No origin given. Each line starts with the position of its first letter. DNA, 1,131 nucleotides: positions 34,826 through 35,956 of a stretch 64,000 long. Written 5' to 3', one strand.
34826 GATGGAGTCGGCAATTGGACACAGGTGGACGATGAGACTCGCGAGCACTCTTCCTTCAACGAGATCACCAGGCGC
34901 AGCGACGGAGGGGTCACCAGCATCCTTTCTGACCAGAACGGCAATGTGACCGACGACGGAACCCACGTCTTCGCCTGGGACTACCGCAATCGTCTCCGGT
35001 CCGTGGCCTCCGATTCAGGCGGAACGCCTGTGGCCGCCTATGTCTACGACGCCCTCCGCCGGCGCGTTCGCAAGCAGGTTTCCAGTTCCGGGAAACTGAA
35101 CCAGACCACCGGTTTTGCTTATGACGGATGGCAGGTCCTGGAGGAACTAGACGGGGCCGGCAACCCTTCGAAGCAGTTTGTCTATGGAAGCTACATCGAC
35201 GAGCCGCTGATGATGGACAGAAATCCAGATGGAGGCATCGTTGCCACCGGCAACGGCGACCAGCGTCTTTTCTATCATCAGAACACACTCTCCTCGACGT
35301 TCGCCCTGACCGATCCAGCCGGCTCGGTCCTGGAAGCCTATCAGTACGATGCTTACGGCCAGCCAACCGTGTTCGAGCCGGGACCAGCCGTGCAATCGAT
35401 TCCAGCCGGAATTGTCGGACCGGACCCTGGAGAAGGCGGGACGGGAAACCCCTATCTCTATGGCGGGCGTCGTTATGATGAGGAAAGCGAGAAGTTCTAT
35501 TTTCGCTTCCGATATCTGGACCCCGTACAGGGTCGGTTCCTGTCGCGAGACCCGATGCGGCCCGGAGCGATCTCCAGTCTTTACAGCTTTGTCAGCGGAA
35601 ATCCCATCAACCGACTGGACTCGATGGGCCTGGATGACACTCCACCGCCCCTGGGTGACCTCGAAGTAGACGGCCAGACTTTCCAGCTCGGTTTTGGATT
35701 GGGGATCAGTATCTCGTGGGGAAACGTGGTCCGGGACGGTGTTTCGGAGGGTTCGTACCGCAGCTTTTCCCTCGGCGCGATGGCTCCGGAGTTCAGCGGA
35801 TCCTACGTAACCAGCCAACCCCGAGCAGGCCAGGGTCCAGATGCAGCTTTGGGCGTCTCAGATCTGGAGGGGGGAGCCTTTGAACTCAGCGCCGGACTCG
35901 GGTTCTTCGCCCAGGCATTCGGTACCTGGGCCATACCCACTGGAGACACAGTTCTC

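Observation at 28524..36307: Sec-secreted Rhs/YD-repeat giant protein with a non-canonical N-terminal module, currently split by one C-run frameshift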

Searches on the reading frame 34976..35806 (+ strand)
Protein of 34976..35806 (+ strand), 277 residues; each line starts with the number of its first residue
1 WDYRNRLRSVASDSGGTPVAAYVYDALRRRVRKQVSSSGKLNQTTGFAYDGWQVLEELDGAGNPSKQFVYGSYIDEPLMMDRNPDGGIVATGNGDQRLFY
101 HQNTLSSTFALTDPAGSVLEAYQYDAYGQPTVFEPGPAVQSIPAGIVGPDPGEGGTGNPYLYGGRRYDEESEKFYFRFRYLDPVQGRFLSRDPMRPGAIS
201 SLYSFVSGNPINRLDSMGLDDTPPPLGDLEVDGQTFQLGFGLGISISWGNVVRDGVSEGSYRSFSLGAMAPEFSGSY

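Call 37: search_solved_structures(query=window:34976-35806:+, max_evalue=0.001, show_alignments=4)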
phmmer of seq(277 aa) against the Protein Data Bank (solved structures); distinct sequences matched with E-value up to 0.001: 10.
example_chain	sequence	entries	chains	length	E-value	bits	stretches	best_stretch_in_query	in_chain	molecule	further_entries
8qja_A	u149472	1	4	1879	4.2e-12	49.5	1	1-219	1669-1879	Putative type VI secretion system YD repeat-containing Rhs element Vgr protein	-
7pq5_L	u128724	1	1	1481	2.2e-06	30.7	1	1-219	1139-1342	Tre23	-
8cp6_B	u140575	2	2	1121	4.5e-06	29.7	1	156-218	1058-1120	Toxin protein Tse5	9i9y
7q97_A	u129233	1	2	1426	5.1e-06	29.5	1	3-218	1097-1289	Rhs family protein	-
8qjd_A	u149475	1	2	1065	3.7e-05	26.7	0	162-219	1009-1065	Salmonella bongori Rhs core domain (residues 360-1420)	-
8qjb_A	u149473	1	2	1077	4.4e-05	26.5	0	162-219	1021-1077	T6SS-associated Rhs core domain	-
8uy4_A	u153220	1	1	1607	4.8e-05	26.3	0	159-220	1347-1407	Tse15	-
8qjc_A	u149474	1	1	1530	5.5e-05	26.1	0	162-220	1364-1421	T6SS-associated Rhs core and toxin domain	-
8uxt_A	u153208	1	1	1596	0.00038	23.4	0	159-210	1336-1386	Tse15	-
8h8a_A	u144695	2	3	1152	0.00083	22.3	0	156-218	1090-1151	Putative Rhs-family protein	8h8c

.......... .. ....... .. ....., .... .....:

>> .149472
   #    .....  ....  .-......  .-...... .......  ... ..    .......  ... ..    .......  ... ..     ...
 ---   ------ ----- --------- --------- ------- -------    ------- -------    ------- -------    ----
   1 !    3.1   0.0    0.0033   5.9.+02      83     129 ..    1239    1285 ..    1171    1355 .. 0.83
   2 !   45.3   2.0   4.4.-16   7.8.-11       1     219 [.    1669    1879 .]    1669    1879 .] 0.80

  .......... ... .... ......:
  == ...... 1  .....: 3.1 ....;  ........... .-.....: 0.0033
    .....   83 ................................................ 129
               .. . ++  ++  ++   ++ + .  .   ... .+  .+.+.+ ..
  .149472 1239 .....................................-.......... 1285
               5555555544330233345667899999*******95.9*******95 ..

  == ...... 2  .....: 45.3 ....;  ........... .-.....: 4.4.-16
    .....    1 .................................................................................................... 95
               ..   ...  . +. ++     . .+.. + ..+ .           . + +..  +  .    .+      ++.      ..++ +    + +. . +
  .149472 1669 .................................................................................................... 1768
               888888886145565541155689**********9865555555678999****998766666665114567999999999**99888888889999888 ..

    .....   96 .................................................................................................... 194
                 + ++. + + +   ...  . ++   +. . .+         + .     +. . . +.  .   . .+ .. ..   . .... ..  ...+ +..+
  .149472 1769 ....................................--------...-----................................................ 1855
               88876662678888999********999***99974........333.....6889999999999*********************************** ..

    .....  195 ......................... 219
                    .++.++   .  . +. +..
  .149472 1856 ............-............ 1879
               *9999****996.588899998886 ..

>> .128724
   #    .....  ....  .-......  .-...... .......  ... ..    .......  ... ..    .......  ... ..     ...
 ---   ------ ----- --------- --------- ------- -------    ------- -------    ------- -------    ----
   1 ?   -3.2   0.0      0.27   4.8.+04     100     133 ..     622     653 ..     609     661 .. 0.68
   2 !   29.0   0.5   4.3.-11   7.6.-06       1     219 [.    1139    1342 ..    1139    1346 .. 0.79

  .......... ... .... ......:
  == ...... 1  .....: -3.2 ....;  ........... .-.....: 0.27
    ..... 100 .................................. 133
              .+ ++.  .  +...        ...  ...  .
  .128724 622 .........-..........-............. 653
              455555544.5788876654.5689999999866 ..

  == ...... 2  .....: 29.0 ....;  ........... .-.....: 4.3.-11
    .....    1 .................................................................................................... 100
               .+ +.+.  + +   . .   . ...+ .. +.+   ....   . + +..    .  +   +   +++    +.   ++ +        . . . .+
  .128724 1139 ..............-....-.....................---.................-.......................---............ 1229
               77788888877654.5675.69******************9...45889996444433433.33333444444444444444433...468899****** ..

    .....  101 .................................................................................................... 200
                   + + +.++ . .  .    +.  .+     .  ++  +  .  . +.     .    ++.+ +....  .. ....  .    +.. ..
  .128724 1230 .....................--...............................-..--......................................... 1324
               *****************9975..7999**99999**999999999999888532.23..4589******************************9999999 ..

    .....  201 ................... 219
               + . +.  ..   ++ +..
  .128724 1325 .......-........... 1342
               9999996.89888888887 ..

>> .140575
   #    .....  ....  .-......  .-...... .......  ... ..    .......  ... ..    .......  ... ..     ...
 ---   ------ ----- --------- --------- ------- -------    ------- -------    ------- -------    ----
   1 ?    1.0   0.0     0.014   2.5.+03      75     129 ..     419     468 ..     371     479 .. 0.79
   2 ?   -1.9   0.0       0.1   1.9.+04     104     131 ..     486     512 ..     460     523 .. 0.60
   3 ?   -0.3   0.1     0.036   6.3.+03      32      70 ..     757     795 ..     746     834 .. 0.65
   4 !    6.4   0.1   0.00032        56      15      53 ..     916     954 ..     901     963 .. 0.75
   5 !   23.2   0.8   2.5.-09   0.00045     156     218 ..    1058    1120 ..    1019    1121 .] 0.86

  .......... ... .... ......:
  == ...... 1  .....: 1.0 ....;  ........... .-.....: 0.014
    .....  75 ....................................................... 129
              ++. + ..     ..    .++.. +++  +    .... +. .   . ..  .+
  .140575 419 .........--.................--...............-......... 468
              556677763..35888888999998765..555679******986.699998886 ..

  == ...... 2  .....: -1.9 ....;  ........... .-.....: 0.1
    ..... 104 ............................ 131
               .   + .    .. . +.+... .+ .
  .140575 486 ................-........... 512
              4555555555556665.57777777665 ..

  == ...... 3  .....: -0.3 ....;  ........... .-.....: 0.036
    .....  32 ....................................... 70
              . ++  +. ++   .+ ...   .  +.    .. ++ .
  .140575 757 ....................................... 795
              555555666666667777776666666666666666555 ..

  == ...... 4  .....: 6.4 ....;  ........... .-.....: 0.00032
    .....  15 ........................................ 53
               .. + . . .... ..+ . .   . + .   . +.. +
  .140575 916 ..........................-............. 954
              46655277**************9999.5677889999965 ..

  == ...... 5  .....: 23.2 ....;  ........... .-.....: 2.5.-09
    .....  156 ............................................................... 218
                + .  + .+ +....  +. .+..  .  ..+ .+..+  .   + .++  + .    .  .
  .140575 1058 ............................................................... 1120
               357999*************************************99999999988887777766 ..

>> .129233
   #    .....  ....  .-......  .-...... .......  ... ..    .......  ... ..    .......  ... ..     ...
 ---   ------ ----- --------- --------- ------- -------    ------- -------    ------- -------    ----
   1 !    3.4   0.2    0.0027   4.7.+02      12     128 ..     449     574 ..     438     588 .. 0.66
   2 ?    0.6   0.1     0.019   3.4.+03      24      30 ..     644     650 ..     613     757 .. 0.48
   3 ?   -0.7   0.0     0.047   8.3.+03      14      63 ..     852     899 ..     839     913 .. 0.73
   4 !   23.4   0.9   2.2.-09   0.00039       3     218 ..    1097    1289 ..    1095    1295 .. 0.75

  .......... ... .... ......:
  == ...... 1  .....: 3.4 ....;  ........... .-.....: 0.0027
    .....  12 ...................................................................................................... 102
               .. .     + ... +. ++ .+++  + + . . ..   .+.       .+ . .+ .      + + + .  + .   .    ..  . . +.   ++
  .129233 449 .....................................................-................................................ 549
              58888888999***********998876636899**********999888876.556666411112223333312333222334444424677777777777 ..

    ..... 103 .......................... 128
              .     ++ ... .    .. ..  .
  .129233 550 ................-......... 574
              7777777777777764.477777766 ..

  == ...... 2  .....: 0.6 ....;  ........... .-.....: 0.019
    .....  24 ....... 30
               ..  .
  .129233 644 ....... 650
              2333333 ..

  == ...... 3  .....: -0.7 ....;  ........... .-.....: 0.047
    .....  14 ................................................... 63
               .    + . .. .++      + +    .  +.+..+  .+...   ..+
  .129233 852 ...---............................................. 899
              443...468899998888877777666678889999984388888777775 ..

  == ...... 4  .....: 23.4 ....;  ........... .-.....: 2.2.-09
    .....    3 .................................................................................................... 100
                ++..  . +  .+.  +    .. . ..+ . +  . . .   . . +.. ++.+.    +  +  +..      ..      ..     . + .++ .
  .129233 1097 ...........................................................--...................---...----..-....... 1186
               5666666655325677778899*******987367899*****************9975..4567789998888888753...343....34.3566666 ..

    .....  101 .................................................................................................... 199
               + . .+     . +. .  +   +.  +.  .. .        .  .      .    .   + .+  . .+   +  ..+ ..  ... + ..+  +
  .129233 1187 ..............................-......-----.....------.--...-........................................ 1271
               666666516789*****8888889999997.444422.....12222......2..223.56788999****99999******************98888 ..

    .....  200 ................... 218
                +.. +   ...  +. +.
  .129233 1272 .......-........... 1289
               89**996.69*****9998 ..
